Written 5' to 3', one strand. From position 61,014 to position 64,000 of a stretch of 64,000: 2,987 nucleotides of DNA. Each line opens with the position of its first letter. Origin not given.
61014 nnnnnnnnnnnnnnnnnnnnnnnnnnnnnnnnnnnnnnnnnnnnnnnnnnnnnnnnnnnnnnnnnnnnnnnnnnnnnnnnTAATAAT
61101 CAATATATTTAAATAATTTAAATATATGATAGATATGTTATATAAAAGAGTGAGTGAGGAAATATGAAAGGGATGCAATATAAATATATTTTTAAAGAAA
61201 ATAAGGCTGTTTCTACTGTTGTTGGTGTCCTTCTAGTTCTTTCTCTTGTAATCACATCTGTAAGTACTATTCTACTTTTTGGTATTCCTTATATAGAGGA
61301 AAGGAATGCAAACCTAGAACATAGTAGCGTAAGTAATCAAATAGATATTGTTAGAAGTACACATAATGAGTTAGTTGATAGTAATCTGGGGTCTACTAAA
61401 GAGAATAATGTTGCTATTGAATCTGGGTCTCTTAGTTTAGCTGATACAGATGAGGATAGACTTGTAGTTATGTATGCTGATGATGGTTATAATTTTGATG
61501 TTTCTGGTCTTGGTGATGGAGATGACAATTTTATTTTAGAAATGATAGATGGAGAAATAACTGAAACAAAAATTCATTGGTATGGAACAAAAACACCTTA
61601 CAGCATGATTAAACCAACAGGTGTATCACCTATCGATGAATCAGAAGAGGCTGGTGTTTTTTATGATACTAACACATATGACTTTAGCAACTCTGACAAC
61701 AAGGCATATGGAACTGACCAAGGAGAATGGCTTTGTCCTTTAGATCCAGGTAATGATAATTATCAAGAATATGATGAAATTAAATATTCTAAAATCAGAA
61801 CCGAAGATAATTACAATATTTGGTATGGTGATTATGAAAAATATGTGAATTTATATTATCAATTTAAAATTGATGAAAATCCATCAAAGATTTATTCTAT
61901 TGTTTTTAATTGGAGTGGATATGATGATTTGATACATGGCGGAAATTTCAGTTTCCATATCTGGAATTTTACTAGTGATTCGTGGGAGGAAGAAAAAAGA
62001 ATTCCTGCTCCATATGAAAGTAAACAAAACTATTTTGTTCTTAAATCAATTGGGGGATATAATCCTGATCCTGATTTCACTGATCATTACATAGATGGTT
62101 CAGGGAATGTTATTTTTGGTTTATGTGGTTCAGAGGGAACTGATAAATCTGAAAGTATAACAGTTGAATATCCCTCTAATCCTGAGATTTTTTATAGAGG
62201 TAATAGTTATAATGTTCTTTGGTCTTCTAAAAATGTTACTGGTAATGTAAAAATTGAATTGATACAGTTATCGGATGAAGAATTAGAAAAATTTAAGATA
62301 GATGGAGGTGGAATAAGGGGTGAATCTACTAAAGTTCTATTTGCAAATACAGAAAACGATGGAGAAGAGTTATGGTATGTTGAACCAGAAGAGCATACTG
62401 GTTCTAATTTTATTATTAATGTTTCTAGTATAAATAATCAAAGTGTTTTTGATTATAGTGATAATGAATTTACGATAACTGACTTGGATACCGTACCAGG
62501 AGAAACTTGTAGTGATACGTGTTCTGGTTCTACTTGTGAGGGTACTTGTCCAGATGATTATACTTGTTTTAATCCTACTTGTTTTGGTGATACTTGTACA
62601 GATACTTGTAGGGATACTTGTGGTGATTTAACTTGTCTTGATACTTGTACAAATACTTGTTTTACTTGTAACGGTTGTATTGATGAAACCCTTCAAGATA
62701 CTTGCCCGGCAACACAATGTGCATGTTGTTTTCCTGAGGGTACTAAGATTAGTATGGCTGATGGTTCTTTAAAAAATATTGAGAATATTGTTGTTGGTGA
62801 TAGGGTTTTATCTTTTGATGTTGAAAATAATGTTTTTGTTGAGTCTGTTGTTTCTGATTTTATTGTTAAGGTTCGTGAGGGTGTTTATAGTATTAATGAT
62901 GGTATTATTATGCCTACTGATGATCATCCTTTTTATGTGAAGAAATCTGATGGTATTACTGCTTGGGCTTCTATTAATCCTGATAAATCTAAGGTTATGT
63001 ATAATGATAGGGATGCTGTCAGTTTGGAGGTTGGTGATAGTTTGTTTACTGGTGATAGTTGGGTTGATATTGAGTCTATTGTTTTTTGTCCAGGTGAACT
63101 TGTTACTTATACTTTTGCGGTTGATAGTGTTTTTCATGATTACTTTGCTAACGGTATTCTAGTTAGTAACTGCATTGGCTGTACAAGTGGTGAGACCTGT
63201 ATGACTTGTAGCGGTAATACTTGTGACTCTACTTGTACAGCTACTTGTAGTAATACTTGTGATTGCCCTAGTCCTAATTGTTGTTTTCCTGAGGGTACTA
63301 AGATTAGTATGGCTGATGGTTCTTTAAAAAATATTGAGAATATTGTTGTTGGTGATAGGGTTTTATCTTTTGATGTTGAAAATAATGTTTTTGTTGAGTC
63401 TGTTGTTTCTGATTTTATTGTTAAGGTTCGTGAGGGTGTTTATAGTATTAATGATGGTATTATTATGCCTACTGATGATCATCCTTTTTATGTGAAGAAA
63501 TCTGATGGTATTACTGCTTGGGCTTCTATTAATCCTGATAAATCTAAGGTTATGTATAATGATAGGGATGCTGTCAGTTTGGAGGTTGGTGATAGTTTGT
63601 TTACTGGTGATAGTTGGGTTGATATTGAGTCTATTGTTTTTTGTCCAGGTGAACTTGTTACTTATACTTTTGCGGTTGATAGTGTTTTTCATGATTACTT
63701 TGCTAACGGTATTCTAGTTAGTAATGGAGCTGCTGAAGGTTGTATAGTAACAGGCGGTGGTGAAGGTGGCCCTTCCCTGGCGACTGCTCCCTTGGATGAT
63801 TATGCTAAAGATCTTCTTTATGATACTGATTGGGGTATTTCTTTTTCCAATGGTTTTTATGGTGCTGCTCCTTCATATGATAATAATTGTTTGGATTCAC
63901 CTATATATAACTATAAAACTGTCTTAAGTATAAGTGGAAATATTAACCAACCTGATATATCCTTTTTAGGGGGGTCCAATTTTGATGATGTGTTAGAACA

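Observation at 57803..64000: Two giant paralogous proteins combine an archaeal type-IV-pilin-like N-terminus with internal Hint (intein/BIL-like) domains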

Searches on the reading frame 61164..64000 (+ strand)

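Call 3: search_protein_families(library=pfam, proteins=[window:61164-64000:+], max_evalue=1)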
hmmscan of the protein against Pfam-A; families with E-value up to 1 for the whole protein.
window:61164-64000:+ (945 aa): 8 families
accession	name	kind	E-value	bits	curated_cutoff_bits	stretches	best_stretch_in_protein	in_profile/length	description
PF07591.16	PT-HINT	-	4.6e-15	56.5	27.7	2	532-598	5-76/137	Pretoxin HINT domain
PF05203.21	Hom_end_hint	-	3.3e-14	53.9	32.1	2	522-552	1-31/228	Hom_end-associated Hint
PF08517.17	AXH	-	4.9e-14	53.3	33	2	523-627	1-111/116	Ataxin-1 and HBP1 module (AXH)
PF01079.26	Hint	-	1.3e-12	48.2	29.7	2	512-563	3-54/213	Hint module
PF23960.2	DUF7289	-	6e-06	26.4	27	1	15-102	2-88/238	Family of unknown function (DUF7289)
PF13403.11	Hint_2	-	1.3e-05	26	28.4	2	521-552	1-31/147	Hint domain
PF14623.11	Vint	-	7.5e-05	23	27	2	522-594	2-68/166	Hint-domain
PF07790.16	Pilin_N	-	0.039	15.3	25.2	1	14-39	1-26/78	Archaeal Type IV pilin, N-terminal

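Call 4: search_protein_families(library=ncbifam, proteins=[window:61164-64000:+], max_evalue=1)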
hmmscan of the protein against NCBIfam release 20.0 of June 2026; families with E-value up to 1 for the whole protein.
window:61164-64000:+ (945 aa): 4 families
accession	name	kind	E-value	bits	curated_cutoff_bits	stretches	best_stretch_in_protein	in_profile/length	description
NF038136.1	rSAM_Rv_intein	exception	5.2e-08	32.2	700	2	518-572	72-128/574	intein-containing Rv2578c family radical SAM protein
TIGR01445.1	intein_Nterm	domain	2.7e-05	25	24.5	2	522-591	1-82/83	intein N-terminal splicing region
NF038162.1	RtcB_rel_intein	exception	0.18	9.7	1150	0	643-670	552-579/961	intein-containing RtcB family protein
TIGR01443.1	intein_Cterm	domain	0.71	10.2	15.6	0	660-670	13-24/24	intein C-terminal splicing region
